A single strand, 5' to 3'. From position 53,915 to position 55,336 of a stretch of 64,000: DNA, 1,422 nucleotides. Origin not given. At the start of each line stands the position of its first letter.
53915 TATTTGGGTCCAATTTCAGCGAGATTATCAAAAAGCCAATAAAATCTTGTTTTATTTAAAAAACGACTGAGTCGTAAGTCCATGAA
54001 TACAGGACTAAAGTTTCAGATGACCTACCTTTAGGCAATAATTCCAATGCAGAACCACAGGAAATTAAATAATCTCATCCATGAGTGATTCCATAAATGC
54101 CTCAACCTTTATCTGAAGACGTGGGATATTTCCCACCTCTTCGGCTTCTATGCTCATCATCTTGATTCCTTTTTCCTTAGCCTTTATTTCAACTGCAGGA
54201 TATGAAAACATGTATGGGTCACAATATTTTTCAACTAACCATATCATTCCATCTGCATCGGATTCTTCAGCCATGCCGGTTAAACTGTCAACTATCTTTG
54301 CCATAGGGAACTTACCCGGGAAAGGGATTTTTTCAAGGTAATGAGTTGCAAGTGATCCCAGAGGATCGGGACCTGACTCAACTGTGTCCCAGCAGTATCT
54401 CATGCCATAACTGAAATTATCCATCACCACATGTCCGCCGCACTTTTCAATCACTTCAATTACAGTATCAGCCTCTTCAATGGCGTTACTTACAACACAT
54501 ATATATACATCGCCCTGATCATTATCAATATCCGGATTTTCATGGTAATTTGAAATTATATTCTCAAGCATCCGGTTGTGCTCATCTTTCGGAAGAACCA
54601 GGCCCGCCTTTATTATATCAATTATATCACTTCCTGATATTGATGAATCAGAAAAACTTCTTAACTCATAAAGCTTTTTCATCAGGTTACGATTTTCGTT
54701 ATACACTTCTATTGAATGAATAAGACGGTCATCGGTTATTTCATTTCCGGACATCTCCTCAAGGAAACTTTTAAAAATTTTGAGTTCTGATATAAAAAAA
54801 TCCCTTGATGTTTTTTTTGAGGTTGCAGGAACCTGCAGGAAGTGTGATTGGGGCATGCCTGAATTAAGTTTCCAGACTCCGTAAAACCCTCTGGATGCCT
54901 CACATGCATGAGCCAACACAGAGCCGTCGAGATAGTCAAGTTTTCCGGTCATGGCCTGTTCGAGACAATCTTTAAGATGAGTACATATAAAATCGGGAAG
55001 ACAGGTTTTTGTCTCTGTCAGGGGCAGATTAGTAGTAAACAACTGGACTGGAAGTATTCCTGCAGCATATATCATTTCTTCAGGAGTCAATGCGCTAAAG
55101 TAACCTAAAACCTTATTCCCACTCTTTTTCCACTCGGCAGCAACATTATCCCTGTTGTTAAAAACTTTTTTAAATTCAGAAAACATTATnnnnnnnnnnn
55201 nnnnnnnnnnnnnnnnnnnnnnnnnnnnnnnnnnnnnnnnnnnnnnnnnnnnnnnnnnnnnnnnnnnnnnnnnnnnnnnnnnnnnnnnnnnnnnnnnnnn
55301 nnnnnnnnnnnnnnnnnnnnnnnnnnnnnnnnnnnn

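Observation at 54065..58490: Four-subunit Bcr/Bzd-like ATP-dependent radical enzyme module with its own ferredoxin, outside any recognisable aromatic-degradation context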

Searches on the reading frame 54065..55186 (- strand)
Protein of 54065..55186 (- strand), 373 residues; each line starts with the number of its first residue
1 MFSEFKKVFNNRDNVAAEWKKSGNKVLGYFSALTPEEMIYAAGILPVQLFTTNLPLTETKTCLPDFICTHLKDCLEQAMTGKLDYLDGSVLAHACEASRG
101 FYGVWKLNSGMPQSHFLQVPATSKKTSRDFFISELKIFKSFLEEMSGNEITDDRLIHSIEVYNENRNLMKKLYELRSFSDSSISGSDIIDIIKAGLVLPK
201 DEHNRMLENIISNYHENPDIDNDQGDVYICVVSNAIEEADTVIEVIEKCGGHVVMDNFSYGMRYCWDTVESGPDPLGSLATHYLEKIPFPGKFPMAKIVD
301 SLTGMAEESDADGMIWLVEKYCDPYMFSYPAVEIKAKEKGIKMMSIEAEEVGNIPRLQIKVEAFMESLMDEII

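Call 3: search_protein_families(library=pfam, proteins=[window:54065-55186:-], max_evalue=0.001)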
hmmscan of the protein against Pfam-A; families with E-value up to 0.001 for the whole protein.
window:54065-55186:- (373 aa): 1 family
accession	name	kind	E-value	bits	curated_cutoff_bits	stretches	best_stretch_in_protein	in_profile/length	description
PF06050.19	HGD-D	-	4.5e-71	240.6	28.4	1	34-368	4-342/342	2-hydroxyglutaryl-CoA dehydratase, D-component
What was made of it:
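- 54065..55186 (-): Beta/N-like HGD-D subunit (373 aa). Predicted electron-relay subunit with a single [4Fe-4S]-type cluster. PF06050 E 5e-71 (call 3).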

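Call 4: search_protein_families(library=ncbifam, proteins=[window:54065-55186:-], max_evalue=0.001)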
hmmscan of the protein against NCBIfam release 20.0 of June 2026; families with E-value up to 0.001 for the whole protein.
window:54065-55186:- (373 aa): 4 families
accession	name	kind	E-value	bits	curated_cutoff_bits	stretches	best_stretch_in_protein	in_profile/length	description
TIGR03190.1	benz_CoA_bzdN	equivalog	7.5e-54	182.9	453.8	1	1-371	3-374/377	benzoyl-CoA reductase, bzd-type, subunit N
NF052456.1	HyiscapDhHadC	equivalog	1.8e-49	168.6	700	1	1-366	4-370/372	(R)-2-hydroxyisocaproyl-CoA dehydratase subunit beta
TIGR02263.1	benz_CoA_red_C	equivalog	3.1e-49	167.9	421.15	1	15-366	19-378/380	benzoyl-CoA reductase subunit C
NF040772.1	double_cubane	equivalog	3e-47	161.4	350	1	7-368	3-372/372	double-cubane-cluster-containing anaerobic reductase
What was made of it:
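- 54065..55186 (-): BzdN 183, HadC 169 and BcrC 168 bits, all below cutoffs (call 4).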

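Call 20: search_solved_structures(query=window:54065-55186:-, max_evalue=0.01, show_alignments=2)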
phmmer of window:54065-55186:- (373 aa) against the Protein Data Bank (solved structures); distinct sequences matched with E-value up to 0.01: 5.
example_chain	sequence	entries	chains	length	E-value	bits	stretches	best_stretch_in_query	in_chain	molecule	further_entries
8s02_B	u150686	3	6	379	2.6e-53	184.4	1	1-371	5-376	BzdN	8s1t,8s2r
3o3m_B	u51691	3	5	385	5.2e-39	137.4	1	2-367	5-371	beta subunit 2-hydroxyacyl-CoA dehydratase | beta-subunit 2-hydroxyacyl-CoA dehydratase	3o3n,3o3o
9g87_B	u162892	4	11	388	1.1e-29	106.7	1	17-369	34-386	3-methylbenzoyl-CoA reductase gamma subunit MbdN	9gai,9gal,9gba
7yyl_C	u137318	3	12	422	2.8e-18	69.2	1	19-367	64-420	Dehydratase family protein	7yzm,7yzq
6eno_A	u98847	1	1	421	3.5e-18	68.8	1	19-367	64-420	Dehydratase family protein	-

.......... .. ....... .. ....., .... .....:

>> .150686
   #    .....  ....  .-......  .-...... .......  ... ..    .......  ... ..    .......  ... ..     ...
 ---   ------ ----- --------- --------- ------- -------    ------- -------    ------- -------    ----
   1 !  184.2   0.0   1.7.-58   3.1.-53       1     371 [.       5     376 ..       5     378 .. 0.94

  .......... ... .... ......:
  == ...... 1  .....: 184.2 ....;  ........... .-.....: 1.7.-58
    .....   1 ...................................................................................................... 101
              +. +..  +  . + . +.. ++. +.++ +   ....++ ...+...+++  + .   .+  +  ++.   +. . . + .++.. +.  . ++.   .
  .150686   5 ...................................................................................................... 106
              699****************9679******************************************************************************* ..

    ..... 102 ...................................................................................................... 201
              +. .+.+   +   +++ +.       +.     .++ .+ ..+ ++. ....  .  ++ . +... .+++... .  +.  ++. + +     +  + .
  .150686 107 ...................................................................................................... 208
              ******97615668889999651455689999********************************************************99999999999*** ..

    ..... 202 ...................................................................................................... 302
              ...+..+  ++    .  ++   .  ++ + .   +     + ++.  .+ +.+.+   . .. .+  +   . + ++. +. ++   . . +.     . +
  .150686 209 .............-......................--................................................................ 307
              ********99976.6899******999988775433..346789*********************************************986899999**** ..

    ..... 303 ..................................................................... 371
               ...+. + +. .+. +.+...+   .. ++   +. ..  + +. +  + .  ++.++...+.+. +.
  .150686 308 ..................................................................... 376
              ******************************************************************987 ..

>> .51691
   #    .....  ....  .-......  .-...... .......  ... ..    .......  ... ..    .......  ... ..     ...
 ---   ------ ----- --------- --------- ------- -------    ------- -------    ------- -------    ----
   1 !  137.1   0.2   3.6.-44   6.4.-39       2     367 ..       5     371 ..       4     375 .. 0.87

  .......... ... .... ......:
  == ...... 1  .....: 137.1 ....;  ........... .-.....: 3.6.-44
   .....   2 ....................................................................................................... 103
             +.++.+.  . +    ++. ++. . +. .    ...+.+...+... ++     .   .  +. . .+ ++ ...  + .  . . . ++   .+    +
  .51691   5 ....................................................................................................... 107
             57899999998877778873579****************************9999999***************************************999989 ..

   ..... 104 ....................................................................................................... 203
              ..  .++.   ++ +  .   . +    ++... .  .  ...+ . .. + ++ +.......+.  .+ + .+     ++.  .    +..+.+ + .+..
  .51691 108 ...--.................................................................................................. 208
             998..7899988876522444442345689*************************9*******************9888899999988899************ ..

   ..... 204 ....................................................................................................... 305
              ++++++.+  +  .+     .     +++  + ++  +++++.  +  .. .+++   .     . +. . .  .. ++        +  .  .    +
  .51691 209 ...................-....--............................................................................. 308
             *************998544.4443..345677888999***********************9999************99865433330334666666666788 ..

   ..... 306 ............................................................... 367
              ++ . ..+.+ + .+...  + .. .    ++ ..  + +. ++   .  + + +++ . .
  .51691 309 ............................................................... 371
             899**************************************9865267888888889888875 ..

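Call 49: find_homologous_proteins(query=window:54065-55186:-, max_evalue=1e-10)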
Query window:54065-55186:- (373 aa): 36 proteins with E <= 1e-10 among 2991 candidates.
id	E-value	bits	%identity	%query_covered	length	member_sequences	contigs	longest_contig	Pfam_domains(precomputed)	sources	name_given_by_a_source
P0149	6.2e-249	843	98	100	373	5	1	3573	PF06050.20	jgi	-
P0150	1.5e-219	746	86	100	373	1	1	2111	PF06050.20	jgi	jgi:benzoyl-CoA reductase subunit C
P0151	6.5e-144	497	55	100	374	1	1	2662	PF06050.20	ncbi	-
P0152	2.1e-134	466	53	100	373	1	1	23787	PF06050.20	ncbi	ncbi:2-hydroxyacyl-CoA dehydratase subunit D [Thermodesulfobacteriota bacterium]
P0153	3.1e-129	449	53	99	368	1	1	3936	PF06050.20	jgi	jgi:benzoyl-CoA reductase subunit C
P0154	1.3e-121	424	49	99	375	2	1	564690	PF06050.20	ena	-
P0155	7.1e-119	415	48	99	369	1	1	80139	PF06050.20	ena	-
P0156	4.8e-114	399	48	99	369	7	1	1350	PF06050.20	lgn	-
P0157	3.3e-113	396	45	99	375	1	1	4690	PF06050.20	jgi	jgi:benzoyl-CoA reductase subunit C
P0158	3.6e-113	396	48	99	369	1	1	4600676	PF06050.20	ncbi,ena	-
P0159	4.7e-112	393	45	100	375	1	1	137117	PF06050.20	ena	-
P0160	7.8e-110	385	44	100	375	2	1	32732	PF06050.20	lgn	-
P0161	2.0e-109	384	44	100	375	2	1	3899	PF06050.20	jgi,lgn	-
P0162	2.8e-79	285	38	98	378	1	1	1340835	PF06050.20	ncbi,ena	-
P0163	4.1e-58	215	33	100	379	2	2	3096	PF06050.20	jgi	jgi:benzoyl-CoA reductase subunit C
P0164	1.4e-56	210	32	99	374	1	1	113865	PF06050.20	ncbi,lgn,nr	ncbi:MAG: 2-hydroxyacyl-CoA dehydratase [Chitinispirillaceae bacterium]|nr:2-hydroxyacyl-CoA dehydra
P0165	1.7e-55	207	32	99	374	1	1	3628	PF06050.20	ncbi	-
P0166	1.4e-54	203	32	99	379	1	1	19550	PF06050.20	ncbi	ncbi:MAG: benzoyl-CoA reductase, bzd-type, subunit N [Candidatus Hodarchaeota archaeon]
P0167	5.1e-53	198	31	99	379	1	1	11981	PF06050.20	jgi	jgi:benzoyl-CoA reductase subunit C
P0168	7.9e-52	194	32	94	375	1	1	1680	PF06050.20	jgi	jgi:bzd-type benzoyl-CoA reductase N subunit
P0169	9.6e-52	194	30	99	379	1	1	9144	PF06050.20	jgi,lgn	jgi:benzoyl-CoA reductase subunit C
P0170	1.6e-51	193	32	94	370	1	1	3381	PF06050.20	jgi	jgi:bzd-type benzoyl-CoA reductase N subunit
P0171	3.5e-51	192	31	98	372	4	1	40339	PF06050.20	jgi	-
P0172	6.0e-51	192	30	96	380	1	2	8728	PF06050.20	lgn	-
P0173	2.2e-50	190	31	98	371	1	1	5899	PF06050.20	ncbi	-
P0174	3.9e-49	186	29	99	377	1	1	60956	PF06050.20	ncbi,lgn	ncbi:MAG: benzoyl-CoA reductase, bzd-type, subunit N [Candidatus Odinarchaeota archaeon]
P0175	7.9e-49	185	31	100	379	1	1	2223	PF06050.20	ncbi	-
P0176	1.1e-48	184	30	98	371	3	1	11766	PF06050.20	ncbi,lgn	-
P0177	1.5e-48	184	32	98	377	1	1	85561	PF06050.20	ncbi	ncbi:2-hydroxyacyl-CoA dehydratase subunit D [Chloroflexota bacterium]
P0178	3.5e-45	173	34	96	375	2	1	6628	PF06050.20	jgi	jgi:benzoyl-CoA reductase subunit C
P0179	7.0e-43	165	30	98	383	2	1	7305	PF06050.20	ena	-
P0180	6.1e-36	142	27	95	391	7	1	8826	PF06050.20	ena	-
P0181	2.4e-34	137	26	99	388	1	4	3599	PF06050.20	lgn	-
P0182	1.0e-33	135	27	93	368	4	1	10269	PF06050.20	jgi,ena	-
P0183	1.2e-33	135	26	95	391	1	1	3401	PF06050.20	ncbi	ncbi:MAG TPA: benzoyl-CoA reductase subunit C [Candidatus Deferrimicrobiaceae bacterium]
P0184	1.2e-33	135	26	95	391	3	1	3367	PF06050.20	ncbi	-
